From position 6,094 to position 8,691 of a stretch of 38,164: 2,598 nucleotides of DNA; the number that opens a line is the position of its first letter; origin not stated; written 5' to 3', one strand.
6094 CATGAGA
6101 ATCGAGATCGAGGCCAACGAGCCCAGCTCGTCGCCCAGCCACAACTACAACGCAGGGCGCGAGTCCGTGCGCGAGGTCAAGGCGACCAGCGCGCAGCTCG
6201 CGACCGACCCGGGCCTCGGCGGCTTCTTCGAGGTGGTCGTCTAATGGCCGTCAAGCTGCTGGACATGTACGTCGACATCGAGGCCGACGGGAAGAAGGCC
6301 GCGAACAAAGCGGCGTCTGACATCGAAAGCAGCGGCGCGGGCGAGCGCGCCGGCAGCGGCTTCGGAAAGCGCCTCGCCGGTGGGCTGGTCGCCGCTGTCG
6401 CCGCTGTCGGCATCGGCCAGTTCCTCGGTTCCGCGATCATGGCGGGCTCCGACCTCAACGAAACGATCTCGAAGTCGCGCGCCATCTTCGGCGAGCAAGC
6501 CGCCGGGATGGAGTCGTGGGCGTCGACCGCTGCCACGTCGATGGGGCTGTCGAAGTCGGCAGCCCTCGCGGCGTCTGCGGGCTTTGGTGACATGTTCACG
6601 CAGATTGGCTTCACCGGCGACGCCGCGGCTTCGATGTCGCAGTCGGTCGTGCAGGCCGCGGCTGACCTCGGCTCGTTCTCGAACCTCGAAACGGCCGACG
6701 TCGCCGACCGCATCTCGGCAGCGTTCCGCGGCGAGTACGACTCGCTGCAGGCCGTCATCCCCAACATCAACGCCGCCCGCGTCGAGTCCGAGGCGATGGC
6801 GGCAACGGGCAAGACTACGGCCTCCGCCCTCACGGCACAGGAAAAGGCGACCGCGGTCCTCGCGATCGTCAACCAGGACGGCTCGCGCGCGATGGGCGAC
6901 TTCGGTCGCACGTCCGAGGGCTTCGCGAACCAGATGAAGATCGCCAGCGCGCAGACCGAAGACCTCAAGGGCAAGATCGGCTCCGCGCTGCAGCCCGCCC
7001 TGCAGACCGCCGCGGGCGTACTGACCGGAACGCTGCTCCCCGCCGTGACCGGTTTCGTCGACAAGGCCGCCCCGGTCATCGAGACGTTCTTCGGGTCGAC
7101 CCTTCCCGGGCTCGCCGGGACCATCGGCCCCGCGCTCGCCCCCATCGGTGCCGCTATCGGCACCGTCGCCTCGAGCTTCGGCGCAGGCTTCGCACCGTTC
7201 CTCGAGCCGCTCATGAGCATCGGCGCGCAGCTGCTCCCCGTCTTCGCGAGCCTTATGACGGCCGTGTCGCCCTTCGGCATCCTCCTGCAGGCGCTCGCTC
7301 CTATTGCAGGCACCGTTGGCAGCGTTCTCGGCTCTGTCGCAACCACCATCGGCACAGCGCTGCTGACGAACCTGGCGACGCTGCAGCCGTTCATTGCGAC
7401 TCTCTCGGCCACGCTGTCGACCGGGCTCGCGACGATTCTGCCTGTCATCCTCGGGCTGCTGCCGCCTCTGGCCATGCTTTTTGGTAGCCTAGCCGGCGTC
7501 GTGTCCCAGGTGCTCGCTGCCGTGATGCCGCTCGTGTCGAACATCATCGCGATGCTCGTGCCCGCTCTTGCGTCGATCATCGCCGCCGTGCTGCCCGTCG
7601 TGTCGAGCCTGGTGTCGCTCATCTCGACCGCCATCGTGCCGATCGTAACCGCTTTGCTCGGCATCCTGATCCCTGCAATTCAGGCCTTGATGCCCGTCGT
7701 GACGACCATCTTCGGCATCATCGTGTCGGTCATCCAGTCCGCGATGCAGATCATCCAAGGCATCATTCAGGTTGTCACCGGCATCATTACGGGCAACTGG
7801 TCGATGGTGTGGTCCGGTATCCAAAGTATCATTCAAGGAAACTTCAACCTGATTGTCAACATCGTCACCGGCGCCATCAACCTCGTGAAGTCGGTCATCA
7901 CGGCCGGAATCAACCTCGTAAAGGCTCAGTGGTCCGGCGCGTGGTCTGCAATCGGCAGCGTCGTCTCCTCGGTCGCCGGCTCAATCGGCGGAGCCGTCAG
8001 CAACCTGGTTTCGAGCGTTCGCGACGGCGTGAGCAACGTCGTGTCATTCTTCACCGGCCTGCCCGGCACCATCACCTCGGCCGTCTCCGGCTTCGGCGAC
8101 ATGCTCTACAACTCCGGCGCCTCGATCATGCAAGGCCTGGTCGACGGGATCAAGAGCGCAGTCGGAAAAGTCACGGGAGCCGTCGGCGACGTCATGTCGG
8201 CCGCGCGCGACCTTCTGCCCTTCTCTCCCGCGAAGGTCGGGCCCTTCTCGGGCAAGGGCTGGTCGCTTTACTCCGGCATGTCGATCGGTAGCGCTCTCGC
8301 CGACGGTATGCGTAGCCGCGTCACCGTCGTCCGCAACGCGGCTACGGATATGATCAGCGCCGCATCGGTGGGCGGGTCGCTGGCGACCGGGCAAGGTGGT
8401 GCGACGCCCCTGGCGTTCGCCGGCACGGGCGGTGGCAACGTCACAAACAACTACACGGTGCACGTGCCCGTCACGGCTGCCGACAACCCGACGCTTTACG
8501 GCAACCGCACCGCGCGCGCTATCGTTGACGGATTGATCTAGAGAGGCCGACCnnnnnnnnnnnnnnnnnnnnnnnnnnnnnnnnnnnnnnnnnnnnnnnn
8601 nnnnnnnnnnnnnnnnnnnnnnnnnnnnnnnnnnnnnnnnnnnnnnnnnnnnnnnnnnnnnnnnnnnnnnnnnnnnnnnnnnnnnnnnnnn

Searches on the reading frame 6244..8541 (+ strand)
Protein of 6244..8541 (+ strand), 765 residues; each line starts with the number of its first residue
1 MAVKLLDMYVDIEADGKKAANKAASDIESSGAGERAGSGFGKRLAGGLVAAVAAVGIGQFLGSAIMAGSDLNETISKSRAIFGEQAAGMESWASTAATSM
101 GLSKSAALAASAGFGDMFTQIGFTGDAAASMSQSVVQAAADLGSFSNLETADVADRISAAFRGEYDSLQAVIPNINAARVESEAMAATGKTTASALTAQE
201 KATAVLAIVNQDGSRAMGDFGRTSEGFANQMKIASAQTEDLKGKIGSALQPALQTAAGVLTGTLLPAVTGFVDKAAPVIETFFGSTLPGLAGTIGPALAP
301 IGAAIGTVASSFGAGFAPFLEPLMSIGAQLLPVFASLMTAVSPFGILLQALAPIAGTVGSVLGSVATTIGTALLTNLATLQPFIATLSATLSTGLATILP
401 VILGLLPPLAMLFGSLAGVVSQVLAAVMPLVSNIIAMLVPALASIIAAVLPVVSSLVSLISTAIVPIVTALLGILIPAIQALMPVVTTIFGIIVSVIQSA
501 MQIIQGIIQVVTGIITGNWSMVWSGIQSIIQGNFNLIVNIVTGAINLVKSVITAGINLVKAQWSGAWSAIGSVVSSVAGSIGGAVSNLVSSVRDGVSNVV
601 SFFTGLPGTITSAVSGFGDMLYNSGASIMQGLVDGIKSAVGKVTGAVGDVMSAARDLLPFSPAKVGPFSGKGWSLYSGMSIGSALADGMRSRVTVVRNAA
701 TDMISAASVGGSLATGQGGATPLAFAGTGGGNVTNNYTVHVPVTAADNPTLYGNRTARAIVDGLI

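Call 7: search_protein_families(library=pfam, proteins=[window:6244-8541:+], max_evalue=0.01)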
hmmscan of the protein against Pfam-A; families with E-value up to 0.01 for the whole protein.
window:6244-8541:+ (765 aa): 0 families

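Call 8: search_protein_families(library=phrogs, proteins=[window:6244-8541:+], max_evalue=0.001)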
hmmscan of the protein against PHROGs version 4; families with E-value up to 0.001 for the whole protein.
window:6244-8541:+ (765 aa): 25 families
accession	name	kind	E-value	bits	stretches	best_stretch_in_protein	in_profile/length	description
phrog_58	-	tail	5.3e-58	198.4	1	18-760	257-1040/1544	tail length tape measure protein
phrog_305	-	tail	2.2e-52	179.8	1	334-710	392-755/1001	tail length tape measure protein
phrog_5493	-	tail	9e-32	111.3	1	114-711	422-1031/1102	tail length tape measure protein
phrog_1535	-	tail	2.4e-23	83.3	2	51-291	194-421/1152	tail length tape measure protein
phrog_991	-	tail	5.1e-18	65.1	1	17-543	241-825/1966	tail length tape measure protein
phrog_1272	-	tail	7.3e-18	64.7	1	405-693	786-1113/1606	tail length tape measure protein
phrog_6435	-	tail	2.2e-17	62.8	1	623-711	1191-1279/2090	tail length tape measure protein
phrog_6090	-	tail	2.3e-17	63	1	246-670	683-1105/1853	tail length tape measure protein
phrog_971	-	lysis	1.2e-16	61.6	1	152-653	316-826/1338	endolysin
phrog_4200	-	tail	3e-16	60.1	1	269-650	189-560/732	tail length tape measure protein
phrog_1204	-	tail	1.4e-14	54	2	241-615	619-1003/1483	tail protein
phrog_8462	-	tail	4e-14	53.3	2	359-735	229-530/672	tail length tape measure protein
phrog_4070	-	tail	3.2e-13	49.7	1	480-706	154-371/989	tail length tape measure protein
phrog_5448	-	tail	5.1e-12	44.5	2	212-568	1394-1738/3103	tail length tape measure protein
phrog_17020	-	unknown function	9e-12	45.8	1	460-654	25-211/353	-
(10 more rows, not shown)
